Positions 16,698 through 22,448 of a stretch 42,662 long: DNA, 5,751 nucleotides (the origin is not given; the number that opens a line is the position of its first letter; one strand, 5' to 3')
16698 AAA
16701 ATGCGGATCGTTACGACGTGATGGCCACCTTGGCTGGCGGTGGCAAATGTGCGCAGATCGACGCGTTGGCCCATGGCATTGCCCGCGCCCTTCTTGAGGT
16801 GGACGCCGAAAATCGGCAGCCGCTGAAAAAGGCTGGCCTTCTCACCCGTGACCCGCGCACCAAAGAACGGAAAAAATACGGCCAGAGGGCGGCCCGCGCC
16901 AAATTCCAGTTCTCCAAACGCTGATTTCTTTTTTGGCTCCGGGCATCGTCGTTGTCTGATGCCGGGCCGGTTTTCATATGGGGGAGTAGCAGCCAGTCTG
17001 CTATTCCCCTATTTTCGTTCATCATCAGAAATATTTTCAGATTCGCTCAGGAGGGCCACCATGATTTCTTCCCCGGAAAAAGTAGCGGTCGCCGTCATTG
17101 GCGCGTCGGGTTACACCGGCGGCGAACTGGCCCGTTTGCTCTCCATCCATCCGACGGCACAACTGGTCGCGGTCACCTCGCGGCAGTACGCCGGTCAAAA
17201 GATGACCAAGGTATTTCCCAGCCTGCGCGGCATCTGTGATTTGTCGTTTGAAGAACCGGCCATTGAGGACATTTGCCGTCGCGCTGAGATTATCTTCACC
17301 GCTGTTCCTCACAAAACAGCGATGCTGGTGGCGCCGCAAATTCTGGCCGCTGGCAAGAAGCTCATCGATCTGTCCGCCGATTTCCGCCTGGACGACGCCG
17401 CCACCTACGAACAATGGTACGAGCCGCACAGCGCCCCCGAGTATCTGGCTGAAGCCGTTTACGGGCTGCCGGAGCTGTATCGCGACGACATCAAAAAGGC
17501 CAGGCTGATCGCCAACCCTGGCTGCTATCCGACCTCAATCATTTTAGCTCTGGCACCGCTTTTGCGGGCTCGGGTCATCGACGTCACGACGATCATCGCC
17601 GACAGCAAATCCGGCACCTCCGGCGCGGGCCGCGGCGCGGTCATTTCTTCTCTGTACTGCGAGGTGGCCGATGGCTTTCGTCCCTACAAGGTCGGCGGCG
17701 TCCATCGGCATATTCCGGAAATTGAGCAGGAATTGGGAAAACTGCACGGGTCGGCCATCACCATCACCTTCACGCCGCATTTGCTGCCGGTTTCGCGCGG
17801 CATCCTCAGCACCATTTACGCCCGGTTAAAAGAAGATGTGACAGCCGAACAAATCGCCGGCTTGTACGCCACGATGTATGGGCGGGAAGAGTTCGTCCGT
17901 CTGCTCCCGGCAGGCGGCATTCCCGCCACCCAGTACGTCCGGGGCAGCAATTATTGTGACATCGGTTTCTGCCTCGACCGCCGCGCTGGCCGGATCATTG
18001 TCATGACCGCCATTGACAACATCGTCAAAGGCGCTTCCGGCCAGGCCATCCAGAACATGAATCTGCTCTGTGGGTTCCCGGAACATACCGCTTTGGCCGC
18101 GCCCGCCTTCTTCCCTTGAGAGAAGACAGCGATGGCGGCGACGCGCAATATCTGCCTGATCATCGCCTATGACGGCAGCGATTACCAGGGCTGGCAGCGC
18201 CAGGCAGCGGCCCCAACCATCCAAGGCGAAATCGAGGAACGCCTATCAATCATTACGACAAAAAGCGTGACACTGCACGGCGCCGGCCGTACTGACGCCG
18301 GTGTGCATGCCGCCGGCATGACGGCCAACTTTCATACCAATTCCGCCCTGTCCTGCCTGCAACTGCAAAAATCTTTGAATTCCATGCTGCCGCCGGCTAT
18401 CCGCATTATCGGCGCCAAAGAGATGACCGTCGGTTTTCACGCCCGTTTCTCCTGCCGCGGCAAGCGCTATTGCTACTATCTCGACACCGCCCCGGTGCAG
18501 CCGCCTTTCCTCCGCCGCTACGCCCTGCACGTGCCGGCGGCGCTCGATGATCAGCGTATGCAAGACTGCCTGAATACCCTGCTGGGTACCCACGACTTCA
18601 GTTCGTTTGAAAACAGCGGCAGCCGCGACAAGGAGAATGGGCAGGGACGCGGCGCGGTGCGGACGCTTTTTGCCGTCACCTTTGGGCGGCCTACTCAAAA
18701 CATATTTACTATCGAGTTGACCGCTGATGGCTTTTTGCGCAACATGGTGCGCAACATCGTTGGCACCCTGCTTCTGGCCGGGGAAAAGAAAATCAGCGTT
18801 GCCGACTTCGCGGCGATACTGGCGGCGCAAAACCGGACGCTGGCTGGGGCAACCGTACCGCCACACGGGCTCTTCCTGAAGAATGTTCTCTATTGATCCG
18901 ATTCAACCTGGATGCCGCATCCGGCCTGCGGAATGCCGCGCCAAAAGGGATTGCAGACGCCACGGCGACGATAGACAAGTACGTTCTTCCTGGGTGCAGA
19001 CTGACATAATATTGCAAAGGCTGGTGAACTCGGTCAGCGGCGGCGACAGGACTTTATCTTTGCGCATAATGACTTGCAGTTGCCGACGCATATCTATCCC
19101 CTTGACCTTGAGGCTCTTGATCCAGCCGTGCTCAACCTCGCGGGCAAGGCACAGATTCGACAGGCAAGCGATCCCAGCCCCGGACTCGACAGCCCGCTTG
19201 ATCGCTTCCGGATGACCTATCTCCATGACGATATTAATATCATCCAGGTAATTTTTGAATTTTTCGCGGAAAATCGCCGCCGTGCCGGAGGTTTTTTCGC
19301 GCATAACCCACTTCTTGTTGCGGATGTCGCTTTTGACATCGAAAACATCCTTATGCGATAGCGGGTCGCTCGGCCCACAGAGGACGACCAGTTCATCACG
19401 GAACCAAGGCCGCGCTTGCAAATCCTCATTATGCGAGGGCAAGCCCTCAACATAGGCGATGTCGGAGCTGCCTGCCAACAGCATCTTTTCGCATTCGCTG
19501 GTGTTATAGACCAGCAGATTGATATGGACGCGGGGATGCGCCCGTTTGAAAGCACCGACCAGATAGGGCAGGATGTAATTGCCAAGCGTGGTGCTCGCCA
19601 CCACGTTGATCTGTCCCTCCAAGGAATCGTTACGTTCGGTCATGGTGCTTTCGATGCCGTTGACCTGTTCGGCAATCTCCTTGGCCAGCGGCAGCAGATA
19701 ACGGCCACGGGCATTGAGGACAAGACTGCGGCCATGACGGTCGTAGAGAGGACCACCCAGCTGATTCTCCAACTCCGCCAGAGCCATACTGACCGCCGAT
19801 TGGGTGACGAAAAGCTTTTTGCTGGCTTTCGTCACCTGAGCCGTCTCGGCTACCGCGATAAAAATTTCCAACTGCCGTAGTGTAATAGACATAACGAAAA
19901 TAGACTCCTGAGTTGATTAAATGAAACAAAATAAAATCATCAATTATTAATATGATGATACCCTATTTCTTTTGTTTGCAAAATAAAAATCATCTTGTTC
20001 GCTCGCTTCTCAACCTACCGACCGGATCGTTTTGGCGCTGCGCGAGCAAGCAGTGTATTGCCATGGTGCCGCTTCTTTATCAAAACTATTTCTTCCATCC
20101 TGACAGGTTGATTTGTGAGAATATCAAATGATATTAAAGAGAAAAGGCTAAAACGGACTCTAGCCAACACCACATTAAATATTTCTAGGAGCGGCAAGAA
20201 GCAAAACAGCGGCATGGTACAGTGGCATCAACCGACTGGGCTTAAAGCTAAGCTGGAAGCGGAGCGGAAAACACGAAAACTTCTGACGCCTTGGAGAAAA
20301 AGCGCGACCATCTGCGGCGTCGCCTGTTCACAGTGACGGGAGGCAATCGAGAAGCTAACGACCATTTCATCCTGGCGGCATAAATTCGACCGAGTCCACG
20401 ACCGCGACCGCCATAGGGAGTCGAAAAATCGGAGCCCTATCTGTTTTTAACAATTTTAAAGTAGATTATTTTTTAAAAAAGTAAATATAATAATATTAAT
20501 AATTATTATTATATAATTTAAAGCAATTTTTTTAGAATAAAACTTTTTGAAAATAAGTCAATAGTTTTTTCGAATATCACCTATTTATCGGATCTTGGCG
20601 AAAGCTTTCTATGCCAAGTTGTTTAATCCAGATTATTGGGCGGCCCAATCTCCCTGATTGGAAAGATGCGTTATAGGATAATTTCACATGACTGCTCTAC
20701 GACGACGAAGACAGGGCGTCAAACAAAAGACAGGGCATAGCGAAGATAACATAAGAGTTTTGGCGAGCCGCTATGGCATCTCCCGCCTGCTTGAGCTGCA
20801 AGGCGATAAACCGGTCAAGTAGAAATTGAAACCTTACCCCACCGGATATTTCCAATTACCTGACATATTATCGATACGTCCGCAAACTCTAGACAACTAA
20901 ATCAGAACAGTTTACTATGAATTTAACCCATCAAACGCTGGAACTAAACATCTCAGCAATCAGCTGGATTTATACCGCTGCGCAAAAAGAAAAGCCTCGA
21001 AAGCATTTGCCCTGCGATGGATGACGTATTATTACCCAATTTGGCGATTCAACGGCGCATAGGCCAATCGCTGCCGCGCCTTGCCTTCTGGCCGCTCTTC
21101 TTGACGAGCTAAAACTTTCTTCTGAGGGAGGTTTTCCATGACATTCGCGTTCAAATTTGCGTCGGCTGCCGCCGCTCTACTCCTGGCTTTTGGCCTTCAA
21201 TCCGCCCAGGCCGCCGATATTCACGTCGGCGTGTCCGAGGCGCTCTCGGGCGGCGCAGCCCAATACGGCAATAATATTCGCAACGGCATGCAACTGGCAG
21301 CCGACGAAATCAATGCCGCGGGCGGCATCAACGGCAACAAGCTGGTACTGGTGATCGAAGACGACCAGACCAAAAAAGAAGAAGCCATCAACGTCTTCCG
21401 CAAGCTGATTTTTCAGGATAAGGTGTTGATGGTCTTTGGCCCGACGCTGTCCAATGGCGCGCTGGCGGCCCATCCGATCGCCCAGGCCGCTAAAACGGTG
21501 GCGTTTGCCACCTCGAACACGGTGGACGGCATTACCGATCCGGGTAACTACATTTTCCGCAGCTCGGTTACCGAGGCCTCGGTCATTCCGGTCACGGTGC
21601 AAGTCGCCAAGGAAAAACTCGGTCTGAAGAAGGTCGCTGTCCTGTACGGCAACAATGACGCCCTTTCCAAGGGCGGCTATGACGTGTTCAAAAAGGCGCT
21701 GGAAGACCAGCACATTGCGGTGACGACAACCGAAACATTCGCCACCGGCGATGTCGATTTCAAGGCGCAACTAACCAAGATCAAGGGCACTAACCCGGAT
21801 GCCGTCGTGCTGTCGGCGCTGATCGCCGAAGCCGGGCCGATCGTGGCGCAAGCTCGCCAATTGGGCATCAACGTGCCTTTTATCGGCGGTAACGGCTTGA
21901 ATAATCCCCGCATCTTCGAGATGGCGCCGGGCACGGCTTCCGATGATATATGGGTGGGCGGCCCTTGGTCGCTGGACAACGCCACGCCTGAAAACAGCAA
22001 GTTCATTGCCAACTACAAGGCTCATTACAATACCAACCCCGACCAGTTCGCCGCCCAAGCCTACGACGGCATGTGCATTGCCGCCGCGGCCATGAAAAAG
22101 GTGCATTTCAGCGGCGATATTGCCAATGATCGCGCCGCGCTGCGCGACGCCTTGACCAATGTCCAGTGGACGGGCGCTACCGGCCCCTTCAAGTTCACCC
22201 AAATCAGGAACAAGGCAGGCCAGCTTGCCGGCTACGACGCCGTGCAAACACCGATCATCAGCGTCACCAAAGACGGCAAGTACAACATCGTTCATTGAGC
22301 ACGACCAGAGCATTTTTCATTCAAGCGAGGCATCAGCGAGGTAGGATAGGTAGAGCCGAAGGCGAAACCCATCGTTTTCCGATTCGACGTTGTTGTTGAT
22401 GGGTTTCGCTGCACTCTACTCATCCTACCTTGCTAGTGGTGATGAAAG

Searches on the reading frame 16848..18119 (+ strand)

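Call 63: search_protein_families(library=pfam, proteins=[window:16848-18119:+], max_evalue=0.00001)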
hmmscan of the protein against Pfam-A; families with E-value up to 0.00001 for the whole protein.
window:16848-18119:+ (423 aa): 3 families
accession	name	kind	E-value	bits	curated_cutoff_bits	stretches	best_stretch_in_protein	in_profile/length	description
PF22698.1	Semialdhyde_dhC_1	-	6.7e-62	208.6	27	1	226-391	1-165/165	Semialdehyde dehydrogenase, dimerisation domain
PF01118.30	Semialdhyde_dh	-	2e-33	115.8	26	1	81-218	2-121/121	Semialdehyde dehydrogenase, NAD binding domain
PF02774.23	Semialdhyde_dhC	-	5.3e-25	89.1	26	1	235-394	1-184/184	Semialdehyde dehydrogenase, dimerisation domain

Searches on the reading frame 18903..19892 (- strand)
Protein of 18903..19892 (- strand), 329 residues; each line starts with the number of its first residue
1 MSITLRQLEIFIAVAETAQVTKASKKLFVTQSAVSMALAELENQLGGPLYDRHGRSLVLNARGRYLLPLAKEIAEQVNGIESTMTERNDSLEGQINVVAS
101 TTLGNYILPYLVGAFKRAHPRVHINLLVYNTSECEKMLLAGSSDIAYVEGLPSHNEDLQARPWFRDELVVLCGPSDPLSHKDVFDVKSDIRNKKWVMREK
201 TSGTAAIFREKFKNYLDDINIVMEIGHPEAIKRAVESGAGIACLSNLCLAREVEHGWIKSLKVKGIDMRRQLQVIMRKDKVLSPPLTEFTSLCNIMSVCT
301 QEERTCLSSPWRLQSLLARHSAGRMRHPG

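Call 63: search_protein_families(library=pfam, proteins=[window:18903-19892:-], max_evalue=0.00001)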
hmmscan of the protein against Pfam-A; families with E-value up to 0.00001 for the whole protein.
window:18903-19892:- (329 aa): 3 families
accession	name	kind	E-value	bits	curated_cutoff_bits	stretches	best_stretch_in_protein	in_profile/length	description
PF03466.25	LysR_substrate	-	1.3e-41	142.7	28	1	89-292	2-203/209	LysR substrate binding domain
PF00126.33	HTH_1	-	1.1e-19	70.5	26.6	1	5-64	1-60/60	Bacterial regulatory helix-turn-helix protein, lysR family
PF12849.12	PBP_like_2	-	5.9e-06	26.7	27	1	92-217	9-159/267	PBP superfamily domain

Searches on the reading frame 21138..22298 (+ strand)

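Call 63: search_protein_families(library=pfam, proteins=[window:21138-22298:+], max_evalue=0.00001)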
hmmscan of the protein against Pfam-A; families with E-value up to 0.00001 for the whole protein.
window:21138-22298:+ (386 aa): 3 families
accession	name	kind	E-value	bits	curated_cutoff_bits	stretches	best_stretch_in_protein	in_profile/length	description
PF13458.12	Peripla_BP_6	-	2.8e-60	205.2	31.7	1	28-358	2-327/343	Periplasmic binding protein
PF01094.35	ANF_receptor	-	6.1e-25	88.4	25.4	1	49-355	4-336/353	Receptor family ligand binding region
PF13433.12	Peripla_BP_5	-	1.2e-21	77.7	27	1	28-385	1-345/363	Periplasmic binding protein domain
